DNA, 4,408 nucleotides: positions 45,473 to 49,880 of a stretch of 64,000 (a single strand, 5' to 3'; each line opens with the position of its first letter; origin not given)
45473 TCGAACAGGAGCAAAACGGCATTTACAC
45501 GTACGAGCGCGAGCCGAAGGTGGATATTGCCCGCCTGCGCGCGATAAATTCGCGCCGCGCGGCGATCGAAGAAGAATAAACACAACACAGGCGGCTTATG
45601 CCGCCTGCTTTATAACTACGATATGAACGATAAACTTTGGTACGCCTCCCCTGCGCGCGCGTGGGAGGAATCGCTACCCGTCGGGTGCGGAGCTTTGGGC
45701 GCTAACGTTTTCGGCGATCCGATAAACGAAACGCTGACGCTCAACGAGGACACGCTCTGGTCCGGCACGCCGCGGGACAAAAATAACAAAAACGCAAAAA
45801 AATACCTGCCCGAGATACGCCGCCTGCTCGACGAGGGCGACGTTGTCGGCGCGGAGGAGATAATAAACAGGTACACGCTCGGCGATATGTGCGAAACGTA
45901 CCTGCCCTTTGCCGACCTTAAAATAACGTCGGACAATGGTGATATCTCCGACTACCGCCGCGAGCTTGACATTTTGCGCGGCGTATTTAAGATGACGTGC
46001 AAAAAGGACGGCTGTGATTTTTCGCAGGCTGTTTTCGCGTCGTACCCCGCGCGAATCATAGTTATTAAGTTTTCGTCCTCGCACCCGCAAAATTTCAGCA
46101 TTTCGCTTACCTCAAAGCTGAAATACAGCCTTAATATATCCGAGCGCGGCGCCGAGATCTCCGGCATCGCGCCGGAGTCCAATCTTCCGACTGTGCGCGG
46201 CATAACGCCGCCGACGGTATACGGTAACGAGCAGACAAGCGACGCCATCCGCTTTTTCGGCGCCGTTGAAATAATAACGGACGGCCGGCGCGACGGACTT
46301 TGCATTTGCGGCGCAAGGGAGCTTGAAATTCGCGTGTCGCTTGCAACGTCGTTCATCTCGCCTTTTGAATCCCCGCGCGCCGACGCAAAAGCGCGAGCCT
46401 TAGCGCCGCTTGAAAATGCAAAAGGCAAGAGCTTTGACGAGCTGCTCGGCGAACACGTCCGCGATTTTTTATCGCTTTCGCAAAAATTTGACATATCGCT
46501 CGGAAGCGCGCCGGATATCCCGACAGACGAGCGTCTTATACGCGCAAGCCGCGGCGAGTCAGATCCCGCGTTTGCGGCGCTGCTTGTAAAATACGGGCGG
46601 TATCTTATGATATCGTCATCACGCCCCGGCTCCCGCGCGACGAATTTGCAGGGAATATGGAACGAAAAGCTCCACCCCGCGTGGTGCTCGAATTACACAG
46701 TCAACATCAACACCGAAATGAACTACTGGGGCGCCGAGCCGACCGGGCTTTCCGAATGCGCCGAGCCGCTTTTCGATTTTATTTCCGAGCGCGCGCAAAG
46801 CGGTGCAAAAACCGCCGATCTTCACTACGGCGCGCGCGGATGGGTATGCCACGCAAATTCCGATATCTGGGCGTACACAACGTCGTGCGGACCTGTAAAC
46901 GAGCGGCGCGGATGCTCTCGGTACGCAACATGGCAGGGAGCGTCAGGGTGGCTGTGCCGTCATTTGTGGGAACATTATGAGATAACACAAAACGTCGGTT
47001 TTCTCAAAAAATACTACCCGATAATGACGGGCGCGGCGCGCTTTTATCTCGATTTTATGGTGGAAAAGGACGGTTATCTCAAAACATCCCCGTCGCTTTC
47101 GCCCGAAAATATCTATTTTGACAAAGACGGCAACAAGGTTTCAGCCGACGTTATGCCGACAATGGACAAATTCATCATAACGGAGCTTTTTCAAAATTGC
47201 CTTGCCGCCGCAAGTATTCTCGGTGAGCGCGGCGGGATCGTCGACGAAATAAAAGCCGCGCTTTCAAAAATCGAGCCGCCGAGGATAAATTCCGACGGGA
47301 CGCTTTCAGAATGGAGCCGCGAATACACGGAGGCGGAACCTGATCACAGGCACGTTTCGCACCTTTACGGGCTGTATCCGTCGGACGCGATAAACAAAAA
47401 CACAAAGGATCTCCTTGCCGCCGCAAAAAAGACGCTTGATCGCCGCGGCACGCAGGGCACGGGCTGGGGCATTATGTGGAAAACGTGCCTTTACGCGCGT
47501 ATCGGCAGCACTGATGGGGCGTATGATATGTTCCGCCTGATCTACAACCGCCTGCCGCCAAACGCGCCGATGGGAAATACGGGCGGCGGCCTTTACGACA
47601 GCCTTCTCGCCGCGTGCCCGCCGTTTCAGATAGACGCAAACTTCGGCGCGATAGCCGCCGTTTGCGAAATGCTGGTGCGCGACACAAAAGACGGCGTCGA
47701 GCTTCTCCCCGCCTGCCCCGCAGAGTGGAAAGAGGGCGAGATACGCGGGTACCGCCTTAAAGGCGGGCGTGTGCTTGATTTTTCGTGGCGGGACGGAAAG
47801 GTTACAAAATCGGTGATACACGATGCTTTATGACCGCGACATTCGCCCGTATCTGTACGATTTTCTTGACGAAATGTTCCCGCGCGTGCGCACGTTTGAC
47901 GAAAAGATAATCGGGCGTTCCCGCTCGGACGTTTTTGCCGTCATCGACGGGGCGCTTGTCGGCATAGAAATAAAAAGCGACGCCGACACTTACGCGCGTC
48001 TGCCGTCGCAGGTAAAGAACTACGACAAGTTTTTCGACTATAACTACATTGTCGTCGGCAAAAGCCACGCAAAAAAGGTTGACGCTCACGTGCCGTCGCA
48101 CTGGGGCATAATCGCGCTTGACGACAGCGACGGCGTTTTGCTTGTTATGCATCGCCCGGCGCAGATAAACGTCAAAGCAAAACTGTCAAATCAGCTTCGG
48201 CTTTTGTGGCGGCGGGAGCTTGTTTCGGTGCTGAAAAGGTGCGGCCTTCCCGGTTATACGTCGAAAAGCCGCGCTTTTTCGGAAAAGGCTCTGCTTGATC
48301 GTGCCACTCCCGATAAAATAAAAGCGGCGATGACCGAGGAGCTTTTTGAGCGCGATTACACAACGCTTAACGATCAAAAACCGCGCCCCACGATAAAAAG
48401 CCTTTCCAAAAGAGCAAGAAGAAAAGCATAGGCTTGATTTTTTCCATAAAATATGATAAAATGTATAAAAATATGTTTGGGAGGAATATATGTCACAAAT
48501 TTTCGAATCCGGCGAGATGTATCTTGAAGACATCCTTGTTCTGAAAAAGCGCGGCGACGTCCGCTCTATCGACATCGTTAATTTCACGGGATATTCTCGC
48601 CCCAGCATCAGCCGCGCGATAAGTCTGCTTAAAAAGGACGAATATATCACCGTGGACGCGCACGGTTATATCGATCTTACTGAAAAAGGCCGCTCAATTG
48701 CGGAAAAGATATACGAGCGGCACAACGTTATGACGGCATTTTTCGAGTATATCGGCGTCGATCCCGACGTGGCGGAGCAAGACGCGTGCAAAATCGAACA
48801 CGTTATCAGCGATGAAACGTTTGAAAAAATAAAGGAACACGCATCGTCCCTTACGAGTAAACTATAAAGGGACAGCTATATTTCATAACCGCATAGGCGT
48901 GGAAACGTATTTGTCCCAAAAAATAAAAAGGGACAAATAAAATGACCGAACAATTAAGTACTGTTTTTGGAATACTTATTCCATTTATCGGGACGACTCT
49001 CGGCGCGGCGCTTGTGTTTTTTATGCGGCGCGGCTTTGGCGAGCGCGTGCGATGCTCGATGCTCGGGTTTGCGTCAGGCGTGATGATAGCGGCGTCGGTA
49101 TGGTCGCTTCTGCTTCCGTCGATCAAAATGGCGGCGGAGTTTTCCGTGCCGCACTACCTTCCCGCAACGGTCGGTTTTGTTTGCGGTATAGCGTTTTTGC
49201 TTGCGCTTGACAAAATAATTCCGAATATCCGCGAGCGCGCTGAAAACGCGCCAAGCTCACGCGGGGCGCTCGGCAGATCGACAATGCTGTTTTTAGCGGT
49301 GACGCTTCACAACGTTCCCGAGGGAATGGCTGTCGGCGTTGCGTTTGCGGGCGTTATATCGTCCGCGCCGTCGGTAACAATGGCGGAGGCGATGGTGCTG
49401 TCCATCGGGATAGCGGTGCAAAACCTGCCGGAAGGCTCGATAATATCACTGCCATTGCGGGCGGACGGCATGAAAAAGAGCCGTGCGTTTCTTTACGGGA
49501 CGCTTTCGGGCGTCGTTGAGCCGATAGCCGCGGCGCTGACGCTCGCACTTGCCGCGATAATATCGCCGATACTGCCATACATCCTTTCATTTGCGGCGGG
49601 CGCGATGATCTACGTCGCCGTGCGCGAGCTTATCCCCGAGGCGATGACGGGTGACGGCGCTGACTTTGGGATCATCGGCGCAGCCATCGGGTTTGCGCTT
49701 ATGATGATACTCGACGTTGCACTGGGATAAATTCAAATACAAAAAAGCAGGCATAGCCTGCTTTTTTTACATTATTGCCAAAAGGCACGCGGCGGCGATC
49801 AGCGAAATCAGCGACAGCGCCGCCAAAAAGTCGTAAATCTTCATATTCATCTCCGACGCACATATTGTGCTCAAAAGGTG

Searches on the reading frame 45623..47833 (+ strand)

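Call 13: search_protein_families(library=pfam, proteins=[window:45623-47833:+], max_evalue=0.001)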
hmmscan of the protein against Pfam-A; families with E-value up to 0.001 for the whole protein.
window:45623-47833:+ (736 aa): 3 families
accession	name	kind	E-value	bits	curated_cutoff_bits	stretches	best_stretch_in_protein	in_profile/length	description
PF22124.2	Glyco_hydro_95_cat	-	7.2e-151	503.2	27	1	270-684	1-408/408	Glycosyl hydrolase family 95 catalytic domain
PF14498.12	Glyco_hyd_65N_2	-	1.7e-46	159.6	27.7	1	5-244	1-231/234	Glycosyl hydrolase family 65, N-terminal domain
PF21307.2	Glyco_hydro_95_C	-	8.5e-09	36.2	27.6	1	690-733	5-48/94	Glycoside hydrolase family 95, C-terminal domain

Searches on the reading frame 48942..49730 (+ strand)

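Call 13: search_protein_families(library=pfam, proteins=[window:48942-49730:+], max_evalue=0.001)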
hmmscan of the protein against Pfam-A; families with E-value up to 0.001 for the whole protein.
window:48942-49730:+ (262 aa): 1 family
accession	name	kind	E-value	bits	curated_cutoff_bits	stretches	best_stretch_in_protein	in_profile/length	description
PF02535.28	Zip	-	8.4e-25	88.1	35.1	2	112-257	177-322/323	ZIP Zinc transporter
